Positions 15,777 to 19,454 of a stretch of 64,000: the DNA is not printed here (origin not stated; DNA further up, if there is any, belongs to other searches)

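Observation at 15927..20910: Candidate novel system: minimal CHAT protease + C92 permuted-papain amidase + SARP-wHTH/BTAD-AAA-TPR STAND-like protein in one operon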

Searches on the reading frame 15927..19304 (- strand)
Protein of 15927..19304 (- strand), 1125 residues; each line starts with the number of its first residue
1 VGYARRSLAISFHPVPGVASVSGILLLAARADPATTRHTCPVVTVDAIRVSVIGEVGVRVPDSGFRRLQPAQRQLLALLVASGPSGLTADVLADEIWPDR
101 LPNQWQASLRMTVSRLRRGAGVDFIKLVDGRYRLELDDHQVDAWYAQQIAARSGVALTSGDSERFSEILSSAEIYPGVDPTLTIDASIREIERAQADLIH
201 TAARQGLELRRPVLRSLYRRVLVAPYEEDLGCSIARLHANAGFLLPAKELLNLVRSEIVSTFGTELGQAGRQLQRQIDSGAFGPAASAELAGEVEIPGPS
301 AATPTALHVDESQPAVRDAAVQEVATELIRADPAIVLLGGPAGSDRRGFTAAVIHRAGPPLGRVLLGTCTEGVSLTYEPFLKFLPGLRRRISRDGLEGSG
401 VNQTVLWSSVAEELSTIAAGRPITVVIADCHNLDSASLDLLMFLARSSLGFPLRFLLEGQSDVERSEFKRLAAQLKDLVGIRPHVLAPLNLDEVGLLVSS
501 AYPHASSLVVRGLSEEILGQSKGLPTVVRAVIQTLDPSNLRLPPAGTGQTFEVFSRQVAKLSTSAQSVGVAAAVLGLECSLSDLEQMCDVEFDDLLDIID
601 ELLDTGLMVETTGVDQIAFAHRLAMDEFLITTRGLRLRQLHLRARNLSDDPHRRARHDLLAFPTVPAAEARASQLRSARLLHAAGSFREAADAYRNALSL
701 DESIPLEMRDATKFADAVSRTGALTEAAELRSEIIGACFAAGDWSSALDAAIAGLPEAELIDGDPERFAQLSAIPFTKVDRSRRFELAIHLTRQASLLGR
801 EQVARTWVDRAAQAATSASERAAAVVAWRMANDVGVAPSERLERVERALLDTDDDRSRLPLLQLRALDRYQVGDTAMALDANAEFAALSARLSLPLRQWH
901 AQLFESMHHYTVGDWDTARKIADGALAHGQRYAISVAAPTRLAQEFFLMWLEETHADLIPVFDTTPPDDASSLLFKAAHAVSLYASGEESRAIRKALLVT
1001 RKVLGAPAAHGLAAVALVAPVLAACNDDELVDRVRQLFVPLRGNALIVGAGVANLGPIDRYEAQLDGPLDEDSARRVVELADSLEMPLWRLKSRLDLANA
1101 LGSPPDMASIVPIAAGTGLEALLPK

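Call 3: search_protein_families(library=pfam, proteins=[window:15927-19304:-], max_evalue=1)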
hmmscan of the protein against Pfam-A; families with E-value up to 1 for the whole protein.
window:15927-19304:- (1125 aa): 5 families
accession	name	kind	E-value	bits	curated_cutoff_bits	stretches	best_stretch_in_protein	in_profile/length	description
PF00486.34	Trans_reg_C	-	0.0013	19.2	26.2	1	67-119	5-56/77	Transcriptional regulatory protein, C terminal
PF13191.12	AAA_16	-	0.003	18.5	32.6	1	317-447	5-158/167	AAA ATPase domain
PF18861.7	PTP_tm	-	0.067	13.9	26.3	1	910-943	70-103/126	TM proximal of protein tyrosine phosphatase, receptor type J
PF12968.13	DUF3856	-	0.26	11.7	27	1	681-722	19-60/143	Domain of Unknown Function (DUF3856)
PF13428.12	TPR_14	-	0.33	12.2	23.5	0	673-702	3-32/44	Tetratricopeptide repeat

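Call 4: search_protein_families(library=padloc, proteins=[window:15927-19304:-], max_evalue=1)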
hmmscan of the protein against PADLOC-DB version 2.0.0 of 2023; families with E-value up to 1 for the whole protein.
window:15927-19304:- (1125 aa): 0 families

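Call 5: search_protein_families(library=ncbifam, proteins=[window:15927-19304:-], max_evalue=1)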
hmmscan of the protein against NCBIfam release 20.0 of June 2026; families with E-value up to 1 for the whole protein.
window:15927-19304:- (1125 aa): 2 families
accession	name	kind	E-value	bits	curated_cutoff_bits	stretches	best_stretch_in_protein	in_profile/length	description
NF053617.1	SARPRegAfsRStmc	equivalog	3.1e-11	42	1430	1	42-170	23-151/986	SARP-family global regulator AfsR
NF045726.2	XXplasma_LP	domain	0.078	13.4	19.3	1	1012-1028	10-26/27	Vmc-like lipoprotein signal peptide domain-containing protein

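Call 25: find_homologous_proteins(query=window:15927-19184:-, max_evalue=0.001)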
Query window:15927-19184:- (1085 aa): 16 proteins with E <= 0.001 among 8000 candidates.
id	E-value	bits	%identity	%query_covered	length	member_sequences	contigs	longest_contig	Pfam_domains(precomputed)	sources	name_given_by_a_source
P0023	0.0e+0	2342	100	100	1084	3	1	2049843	-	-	-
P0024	0.0e+0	2099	89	100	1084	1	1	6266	-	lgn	-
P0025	0.0e+0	2077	89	100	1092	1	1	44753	-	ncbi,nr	ncbi:MAG: hypothetical protein HKN03_07830 [Acidimicrobiales bacterium]|nr:hypothetical protein [Aci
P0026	0.0e+0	1434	62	99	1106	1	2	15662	-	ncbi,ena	-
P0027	0.0e+0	1266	58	100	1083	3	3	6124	-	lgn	-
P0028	0.0e+0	1233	55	99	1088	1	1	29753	-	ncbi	ncbi:MAG: hypothetical protein ACN4GZ_03295 [Acidimicrobiales bacterium]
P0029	0.0e+0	1208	56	99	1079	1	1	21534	PF00486.35,PF13191.13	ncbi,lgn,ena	-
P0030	0.0e+0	1186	54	98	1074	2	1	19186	-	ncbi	-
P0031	0.0e+0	1182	53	100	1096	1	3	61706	-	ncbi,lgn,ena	-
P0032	0.0e+0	1073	53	92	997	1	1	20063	-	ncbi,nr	ncbi:MAG: hypothetical protein HKN24_00445 [Acidimicrobiales bacterium]|nr:hypothetical protein [Aci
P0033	3.3e-222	759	53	64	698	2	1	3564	PF13191.13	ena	-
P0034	1.1e-10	58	25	51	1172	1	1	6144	PF03704.24,PF13176.13,PF00486.35,PF13401.13,PF13191.13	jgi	jgi:DNA-binding SARP family transcriptional activator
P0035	2.4e-8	51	29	22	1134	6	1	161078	PF03704.24,PF00486.35,PF13401.13,PF13191.13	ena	-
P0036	2.4e-6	44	24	52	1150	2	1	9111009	PF03704.24,PF00486.35,PF13401.13,PF13191.13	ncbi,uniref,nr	ncbi:BTAD domain-containing putative transcriptional regulator [Amycolatopsis nigrescens]|uniref:BTA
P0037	6.5e-6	43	27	22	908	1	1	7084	PF03704.24,PF00486.35,PF13401.13,PF13191.13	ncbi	ncbi:MAG TPA: BTAD domain-containing putative transcriptional regulator, partial [Gaiellaceae bacter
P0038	2.9e-5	41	24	52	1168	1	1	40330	PF03704.24,PF00486.35,PF13401.13,PF13191.13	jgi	jgi:DNA-binding SARP family transcriptional activator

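Call 33: search_solved_structures(query=A3, max_evalue=1, show_alignments=2)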
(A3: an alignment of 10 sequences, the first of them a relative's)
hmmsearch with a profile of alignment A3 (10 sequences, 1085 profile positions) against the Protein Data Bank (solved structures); distinct sequences matched with E-value up to 1: 3.
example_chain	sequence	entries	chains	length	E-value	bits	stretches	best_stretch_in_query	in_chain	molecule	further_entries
8hvr_I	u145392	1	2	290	4.1e-05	25.2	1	6-131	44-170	Regulatory protein AfsR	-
9evs_U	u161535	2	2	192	0.77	11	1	209-306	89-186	mS23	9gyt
9evt_U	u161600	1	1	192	0.77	11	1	209-306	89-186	Small ribosomal subunit protein mS23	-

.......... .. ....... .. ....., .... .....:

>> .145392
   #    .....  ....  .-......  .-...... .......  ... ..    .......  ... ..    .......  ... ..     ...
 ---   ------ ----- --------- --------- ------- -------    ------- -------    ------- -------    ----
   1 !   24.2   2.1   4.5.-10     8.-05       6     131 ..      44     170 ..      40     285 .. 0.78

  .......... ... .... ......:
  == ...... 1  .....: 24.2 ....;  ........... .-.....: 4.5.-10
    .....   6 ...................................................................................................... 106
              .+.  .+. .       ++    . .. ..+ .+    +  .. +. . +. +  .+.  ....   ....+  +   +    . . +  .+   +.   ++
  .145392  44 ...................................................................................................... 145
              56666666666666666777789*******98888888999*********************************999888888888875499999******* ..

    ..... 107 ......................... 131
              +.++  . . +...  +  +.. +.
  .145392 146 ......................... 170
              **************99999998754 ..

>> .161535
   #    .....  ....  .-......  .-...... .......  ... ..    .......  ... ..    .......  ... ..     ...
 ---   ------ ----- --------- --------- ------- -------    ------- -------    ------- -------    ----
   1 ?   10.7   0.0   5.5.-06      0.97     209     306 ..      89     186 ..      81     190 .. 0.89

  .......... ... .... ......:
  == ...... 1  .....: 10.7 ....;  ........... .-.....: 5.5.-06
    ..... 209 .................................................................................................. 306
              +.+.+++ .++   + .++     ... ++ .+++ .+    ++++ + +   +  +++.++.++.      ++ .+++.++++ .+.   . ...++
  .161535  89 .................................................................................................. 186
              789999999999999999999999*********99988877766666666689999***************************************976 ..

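Call 43: find_encoding_contigs(protein=P0035, flank=8000, max_places=1)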
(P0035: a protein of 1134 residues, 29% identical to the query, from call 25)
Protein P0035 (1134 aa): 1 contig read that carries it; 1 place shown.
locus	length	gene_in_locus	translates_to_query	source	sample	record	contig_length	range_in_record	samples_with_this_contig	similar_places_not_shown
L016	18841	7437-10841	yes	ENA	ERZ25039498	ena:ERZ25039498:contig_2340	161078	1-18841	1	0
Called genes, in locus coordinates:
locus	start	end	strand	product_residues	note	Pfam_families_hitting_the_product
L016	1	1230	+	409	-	?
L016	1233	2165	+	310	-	PF00231:ATP-synt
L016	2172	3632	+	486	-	PF02874:ATP-synt_ab_N, PF00006:ATP-synt_ab, PF22919:ATP-synt_VA_C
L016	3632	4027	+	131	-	PF02823:ATP-synt_DE_N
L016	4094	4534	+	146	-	PF10739:DUF2550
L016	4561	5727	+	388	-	PF07690:MFS_1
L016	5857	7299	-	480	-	PF01565:FAD_binding_4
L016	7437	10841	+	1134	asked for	PF00486:Trans_reg_C, PF03704:BTAD, PF13191:AAA_16, PF13401:AAA_22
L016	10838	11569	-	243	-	PF01814:Hemerythrin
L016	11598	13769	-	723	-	PF03176:MMPL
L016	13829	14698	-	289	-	-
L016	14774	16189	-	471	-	-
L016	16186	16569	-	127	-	PF07811:TadE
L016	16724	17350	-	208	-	PF01923:Cob_adeno_trans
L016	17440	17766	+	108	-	PF01740:STAS, PF13466:STAS_2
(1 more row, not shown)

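Call 44: find_encoding_contigs(protein=P0034, flank=8000, max_places=1)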
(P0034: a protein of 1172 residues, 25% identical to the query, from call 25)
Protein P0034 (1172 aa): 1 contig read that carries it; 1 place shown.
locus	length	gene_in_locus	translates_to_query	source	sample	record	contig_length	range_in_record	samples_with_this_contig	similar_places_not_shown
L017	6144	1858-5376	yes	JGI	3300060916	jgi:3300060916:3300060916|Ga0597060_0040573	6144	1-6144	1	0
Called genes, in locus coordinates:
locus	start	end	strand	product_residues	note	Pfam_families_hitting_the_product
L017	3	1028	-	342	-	PF00753:Lactamase_B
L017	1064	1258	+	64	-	PF09413:DUF2007 (weak)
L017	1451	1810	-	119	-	-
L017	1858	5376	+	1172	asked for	PF00486:Trans_reg_C, PF03704:BTAD, PF13176:TPR_7 (faint), PF13191:AAA_16, PF13401:AAA_22 (faint)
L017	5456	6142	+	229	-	?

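Call 45: find_encoding_contigs(protein=P0038, flank=8000, max_places=1)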
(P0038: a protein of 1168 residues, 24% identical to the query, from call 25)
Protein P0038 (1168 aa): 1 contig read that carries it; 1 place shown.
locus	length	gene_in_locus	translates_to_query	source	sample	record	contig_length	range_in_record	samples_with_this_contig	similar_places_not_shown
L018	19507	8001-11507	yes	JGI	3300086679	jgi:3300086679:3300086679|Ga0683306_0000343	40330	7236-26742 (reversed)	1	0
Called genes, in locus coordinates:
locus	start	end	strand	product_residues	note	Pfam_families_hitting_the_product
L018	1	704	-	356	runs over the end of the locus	PF08100:Dimerisation (weak), PF00891:Methyltransf_2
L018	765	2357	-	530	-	PF00501:AMP-binding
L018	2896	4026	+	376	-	PF00195:Chal_sti_synt_N, PF08392:FAE1_CUT1_RppA, PF02797:Chal_sti_synt_C, PF08541:ACP_syn_III_C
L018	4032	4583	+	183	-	PF00190:Cupin_1, PF07883:Cupin_2 (weak)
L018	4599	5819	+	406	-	PF01041:DegT_DnrJ_EryC1, PF00155:Aminotran_1_2 (weak)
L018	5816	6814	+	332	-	PF08100:Dimerisation, PF00891:Methyltransf_2, PF13489:Methyltransf_23 (faint), PF08241:Methyltransf_11, PF08242:Methyltransf_12 (weak), PF13649:Methyltransf_25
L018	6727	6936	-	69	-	-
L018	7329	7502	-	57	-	-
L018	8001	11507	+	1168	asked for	PF00486:Trans_reg_C, PF03704:BTAD, PF13191:AAA_16, PF13401:AAA_22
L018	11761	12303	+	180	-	PF04264:YceI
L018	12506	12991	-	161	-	PF17920:TetR_C_16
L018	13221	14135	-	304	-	PF11468:PTase_Orf2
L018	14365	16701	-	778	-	PF13401:AAA_22 (faint), PF25872:HTH_77, PF00196:GerE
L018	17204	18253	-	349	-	PF00348:polyprenyl_synt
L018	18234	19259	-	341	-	PF02401:LYTB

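Call 90: search_protein_families(library=pfam, proteins=[P0034, P0036], max_evalue=0.001)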
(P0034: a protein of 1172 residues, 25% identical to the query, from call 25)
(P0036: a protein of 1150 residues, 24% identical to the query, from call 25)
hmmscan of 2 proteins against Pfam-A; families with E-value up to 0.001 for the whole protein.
P0034 (1172 aa): 6 families
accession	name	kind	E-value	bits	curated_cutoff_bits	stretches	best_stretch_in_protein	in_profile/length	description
PF03704.23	BTAD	-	1.5e-51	175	22.1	1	131-276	1-146/146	Bacterial transcriptional activator domain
PF13191.12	AAA_16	-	1.1e-27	98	32.6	1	301-476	2-166/167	AAA ATPase domain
PF00486.34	Trans_reg_C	-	7.3e-12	45.6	26.2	1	59-113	8-61/77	Transcriptional regulatory protein, C terminal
PF13401.12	AAA_22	-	7.5e-06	26.7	27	1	324-463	6-105/130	AAA domain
PF13176.12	TPR_7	-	9.5e-06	25.8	27.9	0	1096-1124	5-33/36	Tetratricopeptide repeat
PF13424.12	TPR_12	-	0.00012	22.7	30.1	1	1096-1164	9-76/77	Tetratricopeptide repeat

P0036 (1150 aa): 5 families
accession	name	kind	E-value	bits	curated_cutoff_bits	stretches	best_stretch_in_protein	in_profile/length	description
PF03704.23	BTAD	-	1.6e-39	136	22.1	1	97-242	1-146/146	Bacterial transcriptional activator domain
PF13191.12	AAA_16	-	3.3e-25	89.9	32.6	1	288-448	2-166/167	AAA ATPase domain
PF00486.34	Trans_reg_C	-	7.6e-10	39.2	26.2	1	17-90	7-77/77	Transcriptional regulatory protein, C terminal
PF13401.12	AAA_22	-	7.9e-06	26.7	27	1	310-440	5-113/130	AAA domain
PF00004.35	AAA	-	4.2e-05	24.4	21.2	1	314-430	2-73/131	ATPase family associated with various cellular activities (AAA)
